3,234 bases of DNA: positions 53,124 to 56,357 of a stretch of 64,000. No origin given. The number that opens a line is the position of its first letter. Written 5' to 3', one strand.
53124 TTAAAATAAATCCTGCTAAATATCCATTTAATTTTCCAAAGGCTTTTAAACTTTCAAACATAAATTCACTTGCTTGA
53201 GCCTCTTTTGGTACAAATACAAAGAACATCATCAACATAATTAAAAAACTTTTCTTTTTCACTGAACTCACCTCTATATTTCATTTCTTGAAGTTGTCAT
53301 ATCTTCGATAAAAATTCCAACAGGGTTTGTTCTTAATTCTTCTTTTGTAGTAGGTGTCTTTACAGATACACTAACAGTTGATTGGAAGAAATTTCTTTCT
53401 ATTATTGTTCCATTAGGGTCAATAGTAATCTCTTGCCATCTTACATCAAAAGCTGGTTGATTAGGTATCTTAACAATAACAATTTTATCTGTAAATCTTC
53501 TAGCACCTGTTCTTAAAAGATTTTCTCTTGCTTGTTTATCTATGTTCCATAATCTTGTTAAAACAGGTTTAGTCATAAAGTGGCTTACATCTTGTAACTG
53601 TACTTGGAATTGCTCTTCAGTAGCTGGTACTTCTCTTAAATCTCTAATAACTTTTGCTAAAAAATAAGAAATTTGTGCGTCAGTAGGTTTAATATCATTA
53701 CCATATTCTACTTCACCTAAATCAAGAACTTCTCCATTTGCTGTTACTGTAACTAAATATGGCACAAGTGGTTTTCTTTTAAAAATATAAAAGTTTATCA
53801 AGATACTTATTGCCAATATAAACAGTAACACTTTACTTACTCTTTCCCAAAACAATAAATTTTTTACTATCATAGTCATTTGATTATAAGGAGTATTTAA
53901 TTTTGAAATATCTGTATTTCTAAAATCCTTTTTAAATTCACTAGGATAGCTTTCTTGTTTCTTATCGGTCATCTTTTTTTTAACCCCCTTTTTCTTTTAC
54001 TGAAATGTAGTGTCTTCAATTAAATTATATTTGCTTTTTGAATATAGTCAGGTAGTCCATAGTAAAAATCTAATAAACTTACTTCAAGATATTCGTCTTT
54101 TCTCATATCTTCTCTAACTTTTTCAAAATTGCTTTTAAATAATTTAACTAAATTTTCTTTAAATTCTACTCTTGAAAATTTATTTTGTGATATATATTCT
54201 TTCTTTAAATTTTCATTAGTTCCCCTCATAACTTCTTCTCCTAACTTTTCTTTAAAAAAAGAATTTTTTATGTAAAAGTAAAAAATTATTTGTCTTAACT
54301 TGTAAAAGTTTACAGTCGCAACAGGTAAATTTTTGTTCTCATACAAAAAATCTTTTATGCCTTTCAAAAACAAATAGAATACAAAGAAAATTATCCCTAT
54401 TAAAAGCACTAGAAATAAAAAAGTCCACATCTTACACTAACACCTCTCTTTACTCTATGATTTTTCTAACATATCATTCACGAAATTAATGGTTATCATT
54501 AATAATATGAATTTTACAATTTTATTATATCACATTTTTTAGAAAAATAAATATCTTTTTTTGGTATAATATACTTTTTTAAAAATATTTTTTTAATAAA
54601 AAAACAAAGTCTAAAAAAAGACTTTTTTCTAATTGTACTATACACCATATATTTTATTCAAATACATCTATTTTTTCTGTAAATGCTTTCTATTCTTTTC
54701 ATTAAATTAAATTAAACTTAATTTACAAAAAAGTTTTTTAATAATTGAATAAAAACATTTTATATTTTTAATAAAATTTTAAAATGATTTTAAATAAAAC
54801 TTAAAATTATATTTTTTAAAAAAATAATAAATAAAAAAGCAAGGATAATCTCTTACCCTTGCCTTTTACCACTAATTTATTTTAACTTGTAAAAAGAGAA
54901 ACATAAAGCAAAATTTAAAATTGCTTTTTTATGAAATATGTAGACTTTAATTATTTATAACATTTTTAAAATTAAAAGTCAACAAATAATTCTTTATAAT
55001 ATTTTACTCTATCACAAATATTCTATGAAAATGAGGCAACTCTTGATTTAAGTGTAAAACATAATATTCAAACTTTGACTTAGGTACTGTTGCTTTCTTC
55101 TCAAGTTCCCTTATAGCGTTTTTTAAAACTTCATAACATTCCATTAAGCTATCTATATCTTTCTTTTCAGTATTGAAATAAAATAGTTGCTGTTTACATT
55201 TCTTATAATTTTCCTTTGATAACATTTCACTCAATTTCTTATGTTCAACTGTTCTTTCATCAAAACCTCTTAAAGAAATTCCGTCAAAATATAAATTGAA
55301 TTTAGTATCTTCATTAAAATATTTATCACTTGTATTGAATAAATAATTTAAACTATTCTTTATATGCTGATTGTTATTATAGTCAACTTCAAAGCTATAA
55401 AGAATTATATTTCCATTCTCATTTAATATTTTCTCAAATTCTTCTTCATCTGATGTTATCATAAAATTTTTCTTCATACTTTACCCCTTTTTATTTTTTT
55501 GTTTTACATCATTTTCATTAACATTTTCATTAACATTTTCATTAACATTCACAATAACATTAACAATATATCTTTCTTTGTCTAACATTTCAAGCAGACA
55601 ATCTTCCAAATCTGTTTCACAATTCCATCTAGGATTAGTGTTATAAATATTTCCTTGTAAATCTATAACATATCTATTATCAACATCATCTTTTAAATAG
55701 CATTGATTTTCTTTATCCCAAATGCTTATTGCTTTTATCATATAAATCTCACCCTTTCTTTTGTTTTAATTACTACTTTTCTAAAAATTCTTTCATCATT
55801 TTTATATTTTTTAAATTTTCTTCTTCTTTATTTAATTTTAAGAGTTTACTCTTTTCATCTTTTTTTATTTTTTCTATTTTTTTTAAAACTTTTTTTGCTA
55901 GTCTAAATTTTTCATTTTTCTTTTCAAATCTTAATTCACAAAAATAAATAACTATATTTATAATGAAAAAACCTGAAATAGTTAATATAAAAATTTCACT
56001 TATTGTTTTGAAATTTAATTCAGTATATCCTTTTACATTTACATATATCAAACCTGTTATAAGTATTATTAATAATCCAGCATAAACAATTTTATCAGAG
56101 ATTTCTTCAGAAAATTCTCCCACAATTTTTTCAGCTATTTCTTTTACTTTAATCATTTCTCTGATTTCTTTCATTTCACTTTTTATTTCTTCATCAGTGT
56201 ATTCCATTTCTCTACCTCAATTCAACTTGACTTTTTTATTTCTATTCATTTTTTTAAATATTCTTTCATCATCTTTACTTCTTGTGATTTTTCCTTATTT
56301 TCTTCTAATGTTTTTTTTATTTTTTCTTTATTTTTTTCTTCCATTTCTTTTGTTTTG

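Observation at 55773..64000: Array of 10 or more small 2-TM paralogues with a conserved C-terminal tail, wrapped around the T4SS hydrolase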

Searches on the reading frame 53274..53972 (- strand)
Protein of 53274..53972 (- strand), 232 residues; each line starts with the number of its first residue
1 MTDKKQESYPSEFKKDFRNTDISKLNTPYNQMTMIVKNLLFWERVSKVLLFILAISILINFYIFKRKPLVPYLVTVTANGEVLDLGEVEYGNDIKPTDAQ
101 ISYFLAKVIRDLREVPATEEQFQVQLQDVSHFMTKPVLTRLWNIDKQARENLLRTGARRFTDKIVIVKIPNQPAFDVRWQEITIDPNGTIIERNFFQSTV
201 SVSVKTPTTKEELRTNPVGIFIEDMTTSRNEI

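Call 8: search_protein_families(library=pfam, proteins=[window:53274-53972:-], max_evalue=0.01)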
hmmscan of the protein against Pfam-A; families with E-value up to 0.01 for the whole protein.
window:53274-53972:- (232 aa): 1 family
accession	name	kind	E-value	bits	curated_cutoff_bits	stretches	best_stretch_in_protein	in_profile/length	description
PF04335.19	VirB8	-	4.3e-22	79.4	23.2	1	35-224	13-207/213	VirB8 protein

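Call 64: find_homologous_proteins(query=window:53274-53972:-, max_evalue=0.00001)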
Query window:53274-53972:- (232 aa): 13 proteins with E <= 0.00001 among 258 candidates.
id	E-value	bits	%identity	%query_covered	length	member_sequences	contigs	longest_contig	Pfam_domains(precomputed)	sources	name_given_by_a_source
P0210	2.0e-143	493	97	100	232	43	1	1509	PF04335.20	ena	-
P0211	3.3e-131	454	86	100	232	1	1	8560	PF04335.20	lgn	-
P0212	7.7e-131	452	85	100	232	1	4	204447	PF04335.20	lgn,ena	-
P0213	8.0e-131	452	86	100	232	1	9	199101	PF04335.20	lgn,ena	-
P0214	1.1e-130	452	85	100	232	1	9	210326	PF04335.20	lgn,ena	-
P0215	2.8e-130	451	85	100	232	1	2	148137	PF04335.20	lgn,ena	-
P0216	3.9e-130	450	85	100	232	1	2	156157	PF04335.20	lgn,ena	-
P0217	4.3e-130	450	85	100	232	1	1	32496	PF04335.20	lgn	-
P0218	5.4e-130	450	85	100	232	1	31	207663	PF04335.20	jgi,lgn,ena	jgi:hypothetical protein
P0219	6.6e-119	413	78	100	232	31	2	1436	PF04335.20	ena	-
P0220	6.5e-104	364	72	100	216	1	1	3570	PF04335.20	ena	-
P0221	1.1e-71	259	53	100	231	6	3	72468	PF04335.20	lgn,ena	-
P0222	4.9e-64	234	96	49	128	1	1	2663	PF04335.20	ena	-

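Call 65: find_encoding_contigs(protein=P0221, flank=10000, max_places=2)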
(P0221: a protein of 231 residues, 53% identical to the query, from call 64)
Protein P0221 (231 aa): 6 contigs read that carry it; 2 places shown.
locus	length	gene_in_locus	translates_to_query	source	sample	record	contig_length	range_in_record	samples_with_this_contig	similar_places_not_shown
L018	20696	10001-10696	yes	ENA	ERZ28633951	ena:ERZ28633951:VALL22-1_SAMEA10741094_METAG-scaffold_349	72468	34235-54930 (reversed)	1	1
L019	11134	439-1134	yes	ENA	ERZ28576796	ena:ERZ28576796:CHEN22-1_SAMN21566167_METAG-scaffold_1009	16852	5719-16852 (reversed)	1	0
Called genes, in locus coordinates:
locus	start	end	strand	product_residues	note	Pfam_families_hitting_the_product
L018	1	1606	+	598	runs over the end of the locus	-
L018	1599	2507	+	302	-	PF05107:Cas_Cas7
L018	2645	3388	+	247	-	-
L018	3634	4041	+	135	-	-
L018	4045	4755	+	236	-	-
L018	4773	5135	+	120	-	-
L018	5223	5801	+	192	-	-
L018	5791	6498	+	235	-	-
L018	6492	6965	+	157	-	-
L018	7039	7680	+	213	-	PF00877:NLPC_P60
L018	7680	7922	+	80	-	-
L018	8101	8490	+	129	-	-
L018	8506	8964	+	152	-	-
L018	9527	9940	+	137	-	-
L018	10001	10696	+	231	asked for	PF04335:VirB8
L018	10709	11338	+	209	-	-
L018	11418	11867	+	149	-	-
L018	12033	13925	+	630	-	-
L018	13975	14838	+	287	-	PF03524:CagX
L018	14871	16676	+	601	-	PF03743:TrbI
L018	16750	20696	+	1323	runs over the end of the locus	PF02534:T4SS-DNA_transf, PF10412:TrwB_AAD_bind, PF12696:TraG-D_C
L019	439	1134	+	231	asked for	PF04335:VirB8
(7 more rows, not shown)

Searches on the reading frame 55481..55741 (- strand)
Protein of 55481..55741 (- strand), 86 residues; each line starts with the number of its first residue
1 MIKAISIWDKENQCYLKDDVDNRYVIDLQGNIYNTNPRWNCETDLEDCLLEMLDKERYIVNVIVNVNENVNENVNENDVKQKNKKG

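Call 9: search_protein_families(library=pfam, proteins=[window:55481-55741:-], max_evalue=0.01)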
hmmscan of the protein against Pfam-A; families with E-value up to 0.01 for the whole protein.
window:55481-55741:- (86 aa): 1 family
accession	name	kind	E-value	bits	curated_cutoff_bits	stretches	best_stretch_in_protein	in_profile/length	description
PF07418.16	PCEMA1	-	0.0042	16.8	21.4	1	44-84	248-288/294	Acidic phosphoprotein precursor PCEMA1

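Call 35: search_protein_families(library=ncbifam, proteins=[window:55481-55741:-], max_evalue=0.01)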
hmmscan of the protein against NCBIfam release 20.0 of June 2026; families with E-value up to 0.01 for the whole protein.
window:55481-55741:- (86 aa): 0 families

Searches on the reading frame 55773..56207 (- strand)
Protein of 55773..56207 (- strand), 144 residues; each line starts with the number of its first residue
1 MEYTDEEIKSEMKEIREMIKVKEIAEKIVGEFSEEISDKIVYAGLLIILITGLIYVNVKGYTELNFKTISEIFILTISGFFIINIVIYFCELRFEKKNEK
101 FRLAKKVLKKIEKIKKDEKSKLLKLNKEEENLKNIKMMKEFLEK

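Call 6: search_protein_families(library=pfam, alignment_id=A1, max_evalue=1)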
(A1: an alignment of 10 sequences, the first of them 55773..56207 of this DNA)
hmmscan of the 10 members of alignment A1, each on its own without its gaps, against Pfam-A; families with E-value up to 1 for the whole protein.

A. member 1, window:55773-56207:- (144 aa): 6 families
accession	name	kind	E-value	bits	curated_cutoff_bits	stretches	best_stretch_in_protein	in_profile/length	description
PF07895.16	DUF1673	-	0.0013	19.2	30.4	1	31-115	114-202/204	Protein of unknown function (DUF1673)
PF00324.27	AA_permease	-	0.0015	17.8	24.6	1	33-102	107-173/470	Amino acid permease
PF19762.4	DUF6249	-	0.0023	18.3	33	1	73-128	3-52/104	Domain of unknown function (DUF6249)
PF05216.18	UNC-50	-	0.066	13.2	22.1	1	45-93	163-211/221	UNC-50 family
PF01738.24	DLH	-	0.19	11.7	21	1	57-130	21-93/217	Dienelactone hydrolase family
PF10883.13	DUF2681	-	0.34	11.7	28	1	75-137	5-61/90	Protein of unknown function (DUF2681)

B. families by the number of members that match (of 10 scanned): 58 families (the first 25 are shown)
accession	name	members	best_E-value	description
PF00335.26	Tetraspanin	2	0.0035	Tetraspanin family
PF10864.13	DUF2663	1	1.1e-05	Protein of unknown function (DUF2663)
PF13425.11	O-antigen_lig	1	1.7e-05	O-antigen ligase like membrane protein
PF08614.16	ATG16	1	0.00014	Autophagy protein 16 (ATG16)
PF07895.16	DUF1673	1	0.0013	Protein of unknown function (DUF1673)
PF00324.27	AA_permease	1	0.0015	Amino acid permease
PF19762.4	DUF6249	1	0.0023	Domain of unknown function (DUF6249)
PF16316.10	DUF4956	1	0.0031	Domain of unknown function (DUF4956)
PF11361.13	DUF3159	1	0.0036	Protein of unknown function (DUF3159)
PF19658.4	DUF6161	1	0.0036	Family of unknown function (DUF6161)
PF11700.14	ATG22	1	0.0053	Vacuole effluxer Atg22 like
PF00955.27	HCO3_cotransp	1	0.0085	HCO3- transporter integral membrane domain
PF14235.11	DUF4337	1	0.012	Domain of unknown function (DUF4337)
PF04932.20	Wzy_C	1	0.012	O-Antigen ligase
PF04102.17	SlyX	1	0.014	SlyX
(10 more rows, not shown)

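Call 7: search_protein_families(library=ncbifam, alignment_id=A1, max_evalue=1)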
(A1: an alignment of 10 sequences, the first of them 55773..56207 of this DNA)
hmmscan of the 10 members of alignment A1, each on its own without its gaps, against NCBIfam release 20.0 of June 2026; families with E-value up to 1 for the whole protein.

A. member 1, window:55773-56207:- (144 aa): 2 families
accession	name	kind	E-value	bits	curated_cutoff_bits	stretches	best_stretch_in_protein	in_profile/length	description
NF041560.1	T6SS_Burk_ExIF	subfamily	0.11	12.2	90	1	43-129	136-219/234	putative type VI secretion system effector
NF046000.1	MAG1210_fam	subfamily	0.13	10.9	275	1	17-140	40-167/550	MAG1210 family protein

B. families by the number of members that match (of 10 scanned): 49 families (the first 25 are shown)
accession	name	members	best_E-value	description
NF041560.1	T6SS_Burk_ExIF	7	0.004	putative type VI secretion system effector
NF045996.1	MAG0920_fam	2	0.00015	MAG0920 family protein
NF050121.1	bc1_QcrA_actin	2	0.01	cytochrome bc1 complex Rieske iron-sulfur subunit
NF046000.1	MAG1210_fam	2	0.029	MAG1210 family protein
NF045487.1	ASRP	1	1.7e-08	archaea-specific SMC-related protein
TIGR04523.1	Mplasa_alph_rch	1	5.1e-06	helix-rich protein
TIGR02168.1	SMC_prok_B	1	1.8e-05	chromosome segregation protein SMC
TIGR02169.1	SMC_prok_A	1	7.5e-05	chromosome segregation protein SMC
NF041034.1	Rad50_Sulf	1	0.00012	DNA double-strand break repair ATPase Rad50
TIGR04400.1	RK_trnsloc_Pase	1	0.00015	Arg-Lys translocation region protein phosphatase RktP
NF003034.1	PRK03918.1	1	0.00026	DNA double-strand break repair ATPase Rad50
TIGR00374.1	TIGR00374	1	0.00043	flippase-like domain-containing protein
TIGR00832.1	acr3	1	0.00043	ACR3 family arsenite efflux transporter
NF053700.1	bfi2_fam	1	0.00053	Bf21 family immunity protein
NF046009.1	MAGa3780_fam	1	0.00057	MAGa3780 family membrane protein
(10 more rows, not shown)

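Call 11: find_homologous_proteins(query=A1, max_evalue=0.001)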
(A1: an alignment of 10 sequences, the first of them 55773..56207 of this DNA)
Query A1 (10 sequences) (144 aa, profile of the alignment): 122 proteins with E <= 0.001 among 8000 candidates; the best 120 are listed.
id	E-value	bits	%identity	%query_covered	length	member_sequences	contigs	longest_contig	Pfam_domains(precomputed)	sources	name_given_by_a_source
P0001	7.7e-36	142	27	65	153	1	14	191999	-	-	-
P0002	9.4e-36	141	27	65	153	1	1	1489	-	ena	-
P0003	3.3e-35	140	27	65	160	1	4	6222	-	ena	-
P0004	3.0e-34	136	27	65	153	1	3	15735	-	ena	-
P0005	7.3e-34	135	27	65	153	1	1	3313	-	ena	-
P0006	1.1e-33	135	27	65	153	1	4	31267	-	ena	-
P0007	1.2e-33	134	27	65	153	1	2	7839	-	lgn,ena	-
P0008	1.3e-33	134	-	-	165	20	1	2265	-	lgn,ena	-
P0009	1.8e-33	134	-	-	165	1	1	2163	-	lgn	-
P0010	2.7e-33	133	97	100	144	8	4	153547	-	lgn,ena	-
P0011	1.8e-32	131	23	57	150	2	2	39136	-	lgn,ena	-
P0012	2.1e-32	130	29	53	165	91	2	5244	-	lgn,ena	-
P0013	2.9e-32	130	27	81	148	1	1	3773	-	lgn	-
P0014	3.3e-32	130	26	57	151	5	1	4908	-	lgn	-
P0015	2.3e-31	127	29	74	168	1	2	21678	-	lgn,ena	-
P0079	8.7e-21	93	35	30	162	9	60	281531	-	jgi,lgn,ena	jgi:hypothetical protein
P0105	2.5e-14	72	-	-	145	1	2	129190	-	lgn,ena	-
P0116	9.8e-10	57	-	-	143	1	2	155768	-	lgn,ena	-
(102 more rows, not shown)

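Call 16: find_encoding_contigs(protein=P0079, flank=10000, max_places=6)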
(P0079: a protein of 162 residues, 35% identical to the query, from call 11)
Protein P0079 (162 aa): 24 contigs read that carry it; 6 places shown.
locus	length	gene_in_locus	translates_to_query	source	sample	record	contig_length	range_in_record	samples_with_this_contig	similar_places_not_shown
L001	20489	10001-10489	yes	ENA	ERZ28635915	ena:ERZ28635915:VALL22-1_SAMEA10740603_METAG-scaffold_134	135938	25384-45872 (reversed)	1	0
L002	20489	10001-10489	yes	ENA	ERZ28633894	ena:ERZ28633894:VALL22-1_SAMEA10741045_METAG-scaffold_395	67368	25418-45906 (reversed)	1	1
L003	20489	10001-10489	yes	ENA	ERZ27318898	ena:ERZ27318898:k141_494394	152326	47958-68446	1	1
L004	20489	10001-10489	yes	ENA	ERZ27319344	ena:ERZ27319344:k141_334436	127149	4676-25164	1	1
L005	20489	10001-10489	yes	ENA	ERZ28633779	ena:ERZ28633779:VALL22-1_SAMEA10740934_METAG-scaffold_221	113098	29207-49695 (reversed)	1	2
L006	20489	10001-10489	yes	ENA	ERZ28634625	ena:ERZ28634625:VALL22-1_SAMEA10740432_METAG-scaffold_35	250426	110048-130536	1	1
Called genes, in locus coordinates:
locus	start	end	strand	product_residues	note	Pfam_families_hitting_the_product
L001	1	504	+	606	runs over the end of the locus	-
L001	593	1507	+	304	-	PF05107:Cas_Cas7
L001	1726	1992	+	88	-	-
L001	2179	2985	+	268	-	-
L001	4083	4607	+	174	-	-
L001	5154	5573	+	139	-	-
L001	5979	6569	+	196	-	PF00239:Resolvase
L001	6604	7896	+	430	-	PF01385:OrfB_IS605, PF07282:Cas12f1-like_TNB (weak)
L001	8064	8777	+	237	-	-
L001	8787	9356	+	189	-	-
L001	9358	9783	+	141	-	-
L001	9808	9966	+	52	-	-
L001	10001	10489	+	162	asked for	-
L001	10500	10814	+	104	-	-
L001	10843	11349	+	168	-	-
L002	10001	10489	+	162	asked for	-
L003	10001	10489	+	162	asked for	-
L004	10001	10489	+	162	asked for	-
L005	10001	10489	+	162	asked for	-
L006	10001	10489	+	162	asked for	-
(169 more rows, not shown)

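Call 22: find_encoding_contigs(protein=P0001, flank=10000, max_places=4)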
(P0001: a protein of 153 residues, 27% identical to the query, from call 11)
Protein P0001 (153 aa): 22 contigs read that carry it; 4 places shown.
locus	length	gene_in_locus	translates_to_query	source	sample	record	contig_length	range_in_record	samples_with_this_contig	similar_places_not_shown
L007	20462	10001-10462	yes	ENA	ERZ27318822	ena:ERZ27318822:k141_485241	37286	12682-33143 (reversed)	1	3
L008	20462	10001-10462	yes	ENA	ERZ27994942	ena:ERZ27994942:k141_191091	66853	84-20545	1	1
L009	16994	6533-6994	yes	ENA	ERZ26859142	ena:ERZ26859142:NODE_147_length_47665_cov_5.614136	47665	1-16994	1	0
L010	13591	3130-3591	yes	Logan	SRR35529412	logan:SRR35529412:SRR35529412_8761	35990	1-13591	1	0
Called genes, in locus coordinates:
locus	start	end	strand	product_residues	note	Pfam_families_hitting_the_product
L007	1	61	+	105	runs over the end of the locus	-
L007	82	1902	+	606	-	-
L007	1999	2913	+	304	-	PF05107:Cas_Cas7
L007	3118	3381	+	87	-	-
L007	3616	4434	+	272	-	-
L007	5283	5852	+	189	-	-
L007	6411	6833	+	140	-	-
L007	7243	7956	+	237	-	-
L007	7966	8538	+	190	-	-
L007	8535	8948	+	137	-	-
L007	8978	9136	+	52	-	-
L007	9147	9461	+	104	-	-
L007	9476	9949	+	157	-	-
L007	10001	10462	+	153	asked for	-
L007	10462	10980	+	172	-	-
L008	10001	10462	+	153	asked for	-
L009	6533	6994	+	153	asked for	-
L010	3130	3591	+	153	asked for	-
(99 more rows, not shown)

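Call 36: search_protein_families(library=phrogs, alignment_id=A1, max_evalue=0.01)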
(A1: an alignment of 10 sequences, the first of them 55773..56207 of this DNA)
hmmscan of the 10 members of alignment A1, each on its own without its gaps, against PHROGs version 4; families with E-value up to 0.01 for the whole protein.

A. member 1, window:55773-56207:- (144 aa): 0 families

B. families by the number of members that match (of 10 scanned): 7 families
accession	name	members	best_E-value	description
phrog_944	-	2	0.0025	membrane protein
phrog_3793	-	1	0.0023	-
phrog_1272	-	1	0.003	tail length tape measure protein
phrog_19534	-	1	0.0043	glucosyltransferase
phrog_5328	-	1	0.0058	-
phrog_2203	-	1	0.0085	membrane protein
phrog_32395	-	1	0.0088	-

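Call 40: find_encoding_contigs(protein=P0116, flank=10000, max_places=2)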
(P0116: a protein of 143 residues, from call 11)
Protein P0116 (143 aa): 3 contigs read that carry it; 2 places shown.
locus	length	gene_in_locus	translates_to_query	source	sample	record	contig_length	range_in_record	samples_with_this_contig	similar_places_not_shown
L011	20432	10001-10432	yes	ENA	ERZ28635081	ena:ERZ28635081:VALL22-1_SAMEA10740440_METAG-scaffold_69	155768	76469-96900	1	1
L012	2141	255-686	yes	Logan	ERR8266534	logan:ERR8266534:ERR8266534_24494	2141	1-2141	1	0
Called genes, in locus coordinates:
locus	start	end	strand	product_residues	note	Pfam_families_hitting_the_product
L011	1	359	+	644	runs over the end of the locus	PF03743:TrbI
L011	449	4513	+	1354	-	PF02534:T4SS-DNA_transf, PF10412:TrwB_AAD_bind, PF12696:TraG-D_C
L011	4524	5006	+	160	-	-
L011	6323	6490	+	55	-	-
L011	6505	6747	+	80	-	-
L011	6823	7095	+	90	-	-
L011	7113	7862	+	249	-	-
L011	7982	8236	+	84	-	-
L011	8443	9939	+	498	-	PF01145:Band_7, PF15975:Flot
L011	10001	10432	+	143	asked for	-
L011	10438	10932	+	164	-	-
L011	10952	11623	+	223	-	-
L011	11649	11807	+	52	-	-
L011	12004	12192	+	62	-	-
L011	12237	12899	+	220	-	-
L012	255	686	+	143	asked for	-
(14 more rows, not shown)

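Call 41: find_encoding_contigs(protein=P0105, flank=10000, max_places=2)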
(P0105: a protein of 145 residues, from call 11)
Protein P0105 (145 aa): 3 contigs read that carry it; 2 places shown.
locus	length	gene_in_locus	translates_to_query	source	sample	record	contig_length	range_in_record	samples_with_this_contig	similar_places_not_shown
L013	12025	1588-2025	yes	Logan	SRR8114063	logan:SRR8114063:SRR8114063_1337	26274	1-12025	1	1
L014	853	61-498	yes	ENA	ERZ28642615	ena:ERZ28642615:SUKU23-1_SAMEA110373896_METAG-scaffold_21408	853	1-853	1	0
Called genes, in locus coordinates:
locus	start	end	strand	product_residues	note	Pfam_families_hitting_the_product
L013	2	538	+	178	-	?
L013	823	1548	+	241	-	-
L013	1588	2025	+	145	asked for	-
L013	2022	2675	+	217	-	PF00877:NLPC_P60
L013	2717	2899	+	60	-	-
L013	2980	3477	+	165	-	-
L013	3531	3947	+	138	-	-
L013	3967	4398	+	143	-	-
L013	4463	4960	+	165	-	-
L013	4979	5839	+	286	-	-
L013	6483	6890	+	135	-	-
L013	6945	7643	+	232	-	PF04335:VirB8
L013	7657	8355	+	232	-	-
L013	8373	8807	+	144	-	-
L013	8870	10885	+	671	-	-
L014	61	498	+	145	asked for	-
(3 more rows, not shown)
